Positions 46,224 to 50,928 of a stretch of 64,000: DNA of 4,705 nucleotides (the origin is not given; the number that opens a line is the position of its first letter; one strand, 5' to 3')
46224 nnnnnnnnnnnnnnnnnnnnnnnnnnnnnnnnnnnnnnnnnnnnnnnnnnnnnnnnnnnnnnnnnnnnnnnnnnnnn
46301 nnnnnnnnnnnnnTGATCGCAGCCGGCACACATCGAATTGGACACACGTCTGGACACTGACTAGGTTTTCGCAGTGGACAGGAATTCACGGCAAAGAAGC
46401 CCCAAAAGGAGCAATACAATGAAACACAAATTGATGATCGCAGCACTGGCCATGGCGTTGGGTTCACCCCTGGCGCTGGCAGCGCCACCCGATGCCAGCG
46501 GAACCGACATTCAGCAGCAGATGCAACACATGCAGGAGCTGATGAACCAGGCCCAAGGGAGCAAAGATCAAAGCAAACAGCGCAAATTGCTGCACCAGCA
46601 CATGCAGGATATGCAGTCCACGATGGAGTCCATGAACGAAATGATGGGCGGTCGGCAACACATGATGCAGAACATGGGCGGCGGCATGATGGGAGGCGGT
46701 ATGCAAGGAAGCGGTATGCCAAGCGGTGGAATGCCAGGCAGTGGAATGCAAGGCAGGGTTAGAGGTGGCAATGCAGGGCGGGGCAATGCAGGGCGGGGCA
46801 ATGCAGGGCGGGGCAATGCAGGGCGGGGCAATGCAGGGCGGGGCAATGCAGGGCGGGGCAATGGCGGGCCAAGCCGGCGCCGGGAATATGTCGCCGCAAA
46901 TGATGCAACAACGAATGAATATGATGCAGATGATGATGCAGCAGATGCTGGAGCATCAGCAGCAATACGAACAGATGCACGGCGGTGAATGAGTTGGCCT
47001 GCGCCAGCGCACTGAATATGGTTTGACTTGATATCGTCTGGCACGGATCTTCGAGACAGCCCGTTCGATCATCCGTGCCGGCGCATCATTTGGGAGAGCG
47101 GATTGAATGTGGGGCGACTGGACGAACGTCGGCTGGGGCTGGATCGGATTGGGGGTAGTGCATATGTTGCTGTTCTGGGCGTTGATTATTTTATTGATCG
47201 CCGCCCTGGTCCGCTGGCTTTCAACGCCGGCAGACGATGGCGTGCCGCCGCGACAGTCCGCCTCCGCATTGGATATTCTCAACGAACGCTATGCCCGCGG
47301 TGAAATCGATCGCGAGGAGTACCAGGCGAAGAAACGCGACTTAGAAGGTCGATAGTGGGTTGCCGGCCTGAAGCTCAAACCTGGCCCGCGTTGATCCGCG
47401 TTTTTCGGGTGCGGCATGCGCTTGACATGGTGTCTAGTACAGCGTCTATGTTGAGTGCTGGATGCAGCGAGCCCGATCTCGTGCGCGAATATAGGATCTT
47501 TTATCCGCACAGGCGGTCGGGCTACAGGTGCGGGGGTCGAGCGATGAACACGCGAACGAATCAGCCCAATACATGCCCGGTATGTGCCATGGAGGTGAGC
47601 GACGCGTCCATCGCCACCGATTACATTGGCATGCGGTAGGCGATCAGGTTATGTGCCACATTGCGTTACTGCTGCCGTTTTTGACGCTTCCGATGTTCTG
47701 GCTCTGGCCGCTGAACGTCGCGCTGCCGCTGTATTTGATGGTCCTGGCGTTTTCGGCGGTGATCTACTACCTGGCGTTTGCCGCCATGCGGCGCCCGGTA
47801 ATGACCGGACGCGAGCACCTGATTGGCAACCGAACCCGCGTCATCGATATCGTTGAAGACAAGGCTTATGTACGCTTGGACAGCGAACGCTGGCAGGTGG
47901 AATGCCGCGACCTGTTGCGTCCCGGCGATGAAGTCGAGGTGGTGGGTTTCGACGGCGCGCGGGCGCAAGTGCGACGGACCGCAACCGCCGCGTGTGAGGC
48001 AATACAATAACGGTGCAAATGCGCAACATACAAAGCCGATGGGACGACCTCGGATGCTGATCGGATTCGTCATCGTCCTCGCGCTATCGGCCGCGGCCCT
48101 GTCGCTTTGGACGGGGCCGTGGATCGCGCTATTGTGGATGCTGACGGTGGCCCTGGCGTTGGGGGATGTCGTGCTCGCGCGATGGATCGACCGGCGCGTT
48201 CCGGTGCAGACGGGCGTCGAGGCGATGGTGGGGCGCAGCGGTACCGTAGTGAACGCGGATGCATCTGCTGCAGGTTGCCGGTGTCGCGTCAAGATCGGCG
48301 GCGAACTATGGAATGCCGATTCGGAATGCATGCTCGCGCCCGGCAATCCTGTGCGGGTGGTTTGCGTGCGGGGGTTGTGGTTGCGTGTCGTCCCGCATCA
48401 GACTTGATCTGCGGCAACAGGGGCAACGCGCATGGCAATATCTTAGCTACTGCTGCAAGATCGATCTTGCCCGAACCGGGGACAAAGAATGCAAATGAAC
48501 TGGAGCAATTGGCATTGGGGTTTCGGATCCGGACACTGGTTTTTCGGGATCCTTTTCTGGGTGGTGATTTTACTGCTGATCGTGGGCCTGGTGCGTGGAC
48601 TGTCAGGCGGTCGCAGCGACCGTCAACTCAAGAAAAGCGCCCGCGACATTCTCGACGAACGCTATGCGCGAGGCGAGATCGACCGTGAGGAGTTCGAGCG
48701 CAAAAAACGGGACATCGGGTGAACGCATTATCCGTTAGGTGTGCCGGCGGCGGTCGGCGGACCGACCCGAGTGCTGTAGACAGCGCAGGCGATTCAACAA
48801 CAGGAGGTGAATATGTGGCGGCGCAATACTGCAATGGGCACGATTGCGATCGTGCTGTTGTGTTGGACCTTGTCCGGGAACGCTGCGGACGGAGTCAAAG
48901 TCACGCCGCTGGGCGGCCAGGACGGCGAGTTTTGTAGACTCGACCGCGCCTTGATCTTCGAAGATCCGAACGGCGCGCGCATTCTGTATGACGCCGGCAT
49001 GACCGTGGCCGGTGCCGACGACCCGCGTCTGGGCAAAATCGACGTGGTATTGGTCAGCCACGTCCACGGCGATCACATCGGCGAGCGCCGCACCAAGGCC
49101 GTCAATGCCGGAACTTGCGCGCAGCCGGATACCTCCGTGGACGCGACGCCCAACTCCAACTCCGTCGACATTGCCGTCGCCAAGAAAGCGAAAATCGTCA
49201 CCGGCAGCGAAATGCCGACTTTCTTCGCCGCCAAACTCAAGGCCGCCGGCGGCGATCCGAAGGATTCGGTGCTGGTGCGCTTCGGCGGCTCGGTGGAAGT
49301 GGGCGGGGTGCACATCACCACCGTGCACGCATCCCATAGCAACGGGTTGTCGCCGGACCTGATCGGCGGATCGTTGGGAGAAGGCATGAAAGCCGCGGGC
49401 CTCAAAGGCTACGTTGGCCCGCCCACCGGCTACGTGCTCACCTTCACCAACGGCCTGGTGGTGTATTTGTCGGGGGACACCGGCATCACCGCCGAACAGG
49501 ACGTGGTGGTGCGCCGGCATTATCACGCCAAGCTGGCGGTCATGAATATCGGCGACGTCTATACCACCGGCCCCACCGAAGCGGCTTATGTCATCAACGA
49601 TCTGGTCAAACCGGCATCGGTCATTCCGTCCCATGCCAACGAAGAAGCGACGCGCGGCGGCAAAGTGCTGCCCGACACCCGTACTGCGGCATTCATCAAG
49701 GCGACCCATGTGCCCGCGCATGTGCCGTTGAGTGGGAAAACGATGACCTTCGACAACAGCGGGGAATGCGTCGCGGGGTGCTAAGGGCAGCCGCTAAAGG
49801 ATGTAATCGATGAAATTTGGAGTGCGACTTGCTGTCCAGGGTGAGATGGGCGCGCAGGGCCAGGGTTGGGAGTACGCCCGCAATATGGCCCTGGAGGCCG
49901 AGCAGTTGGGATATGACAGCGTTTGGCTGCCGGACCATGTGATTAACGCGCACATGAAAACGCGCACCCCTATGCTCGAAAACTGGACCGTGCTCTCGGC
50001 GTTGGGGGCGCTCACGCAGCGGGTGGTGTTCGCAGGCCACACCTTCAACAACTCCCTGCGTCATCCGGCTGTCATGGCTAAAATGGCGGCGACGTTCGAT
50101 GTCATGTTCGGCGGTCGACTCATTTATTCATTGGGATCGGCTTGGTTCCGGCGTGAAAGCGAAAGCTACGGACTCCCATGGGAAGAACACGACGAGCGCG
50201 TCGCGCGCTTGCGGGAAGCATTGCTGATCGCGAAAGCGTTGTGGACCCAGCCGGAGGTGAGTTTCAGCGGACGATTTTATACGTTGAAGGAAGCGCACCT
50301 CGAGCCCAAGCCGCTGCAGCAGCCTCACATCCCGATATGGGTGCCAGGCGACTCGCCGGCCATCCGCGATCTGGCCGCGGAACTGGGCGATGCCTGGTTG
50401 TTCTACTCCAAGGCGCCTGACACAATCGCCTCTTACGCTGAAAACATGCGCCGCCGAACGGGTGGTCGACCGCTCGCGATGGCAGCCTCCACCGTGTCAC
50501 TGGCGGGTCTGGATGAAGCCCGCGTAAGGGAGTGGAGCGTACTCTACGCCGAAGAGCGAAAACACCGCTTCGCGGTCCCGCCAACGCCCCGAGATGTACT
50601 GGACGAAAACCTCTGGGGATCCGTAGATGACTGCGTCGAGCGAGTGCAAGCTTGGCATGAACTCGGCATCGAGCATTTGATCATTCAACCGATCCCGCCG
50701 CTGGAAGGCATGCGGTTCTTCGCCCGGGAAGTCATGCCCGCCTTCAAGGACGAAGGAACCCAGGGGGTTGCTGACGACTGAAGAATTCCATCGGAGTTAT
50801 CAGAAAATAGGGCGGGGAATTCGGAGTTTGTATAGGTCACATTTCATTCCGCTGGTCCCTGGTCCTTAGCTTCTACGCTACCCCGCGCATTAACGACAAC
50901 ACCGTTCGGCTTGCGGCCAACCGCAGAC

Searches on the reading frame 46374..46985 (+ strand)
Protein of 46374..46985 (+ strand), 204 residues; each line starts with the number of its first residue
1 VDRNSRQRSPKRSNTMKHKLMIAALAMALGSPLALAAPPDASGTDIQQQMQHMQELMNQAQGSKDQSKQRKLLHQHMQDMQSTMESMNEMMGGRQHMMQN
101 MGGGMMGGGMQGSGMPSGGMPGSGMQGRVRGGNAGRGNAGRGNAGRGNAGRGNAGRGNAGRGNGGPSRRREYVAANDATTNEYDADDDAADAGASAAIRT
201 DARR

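Call 15: search_protein_families(library=pfam, proteins=[window:46374-46985:+], max_evalue=0.001)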
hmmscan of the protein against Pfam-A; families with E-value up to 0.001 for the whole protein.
window:46374-46985:+ (204 aa): 1 family
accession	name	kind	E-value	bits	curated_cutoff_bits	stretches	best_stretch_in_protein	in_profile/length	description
PF01469.24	Pentapeptide_2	-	0.00052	20.3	26.4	1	132-165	1-34/40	Pentapeptide repeats (8 copies)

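Call 63: search_protein_families(library=pfam, proteins=[window:46416-46985:+], max_evalue=0.1)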
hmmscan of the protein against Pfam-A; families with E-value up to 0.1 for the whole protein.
window:46416-46985:+ (190 aa): 2 families
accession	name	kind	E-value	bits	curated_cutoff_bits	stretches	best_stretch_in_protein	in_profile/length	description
PF01469.24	Pentapeptide_2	-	0.00046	20.4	26.4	1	118-151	1-34/40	Pentapeptide repeats (8 copies)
PF14523.12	Syntaxin_2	-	0.055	13.9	26.5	1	31-77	11-57/134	Syntaxin-like protein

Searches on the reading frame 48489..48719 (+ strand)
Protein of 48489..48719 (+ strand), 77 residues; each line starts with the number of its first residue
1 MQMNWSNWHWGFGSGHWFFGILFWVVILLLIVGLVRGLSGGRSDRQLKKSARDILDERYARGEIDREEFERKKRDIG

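Call 63: search_protein_families(library=pfam, proteins=[window:48489-48719:+], max_evalue=0.1)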
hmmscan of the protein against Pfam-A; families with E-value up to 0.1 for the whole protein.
window:48489-48719:+ (77 aa): 6 families
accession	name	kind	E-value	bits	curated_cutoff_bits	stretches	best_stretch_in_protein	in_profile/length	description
PF09851.14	SHOCT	-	4.7e-10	39.3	27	1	52-76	3-27/28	Short C-terminal domain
PF05120.17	GvpG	-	0.011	16.3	30.6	1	55-75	40-60/67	Gas vesicle protein G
PF08044.16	DUF1707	-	0.016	15.7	27.6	1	50-72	10-32/53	DUF1707 SHOCT-like domain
PF18495.6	VbhA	-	0.027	14.9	25.9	1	57-71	28-42/47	Antitoxin VbhA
PF14002.11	YniB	-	0.052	13.9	27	1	21-57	75-111/166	YniB-like protein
PF04561.19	RNA_pol_Rpb2_2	-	0.058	13.5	21.7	1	42-72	114-144/190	RNA polymerase Rpb2, domain 2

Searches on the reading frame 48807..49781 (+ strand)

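Call 15: search_protein_families(library=pfam, proteins=[window:48807-49781:+], max_evalue=0.001)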
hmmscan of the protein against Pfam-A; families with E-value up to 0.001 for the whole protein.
window:48807-49781:+ (325 aa): 3 families
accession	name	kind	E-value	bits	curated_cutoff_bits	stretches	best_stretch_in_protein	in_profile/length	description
PF12706.13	Lactamase_B_2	-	9.5e-13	48.6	27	1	58-276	2-199/200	Beta-lactamase superfamily domain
PF13483.12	Lactamase_B_3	-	3.3e-09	37.4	24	1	49-276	10-160/160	Beta-lactamase superfamily domain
PF00753.33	Lactamase_B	-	9.9e-06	26.1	22.7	1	54-92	13-58/196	Metallo-beta-lactamase superfamily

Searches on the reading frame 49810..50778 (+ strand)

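Call 16: search_protein_families(library=pfam, proteins=[window:49810-50778:+], max_evalue=0.001)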
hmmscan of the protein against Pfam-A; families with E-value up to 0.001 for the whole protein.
window:49810-50778:+ (323 aa): 1 family
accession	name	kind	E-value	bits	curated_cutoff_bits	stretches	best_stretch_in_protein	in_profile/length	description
PF00296.26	Bac_luciferase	-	7.9e-54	183.6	27.9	1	1-289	1-314/314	Luciferase-like monooxygenase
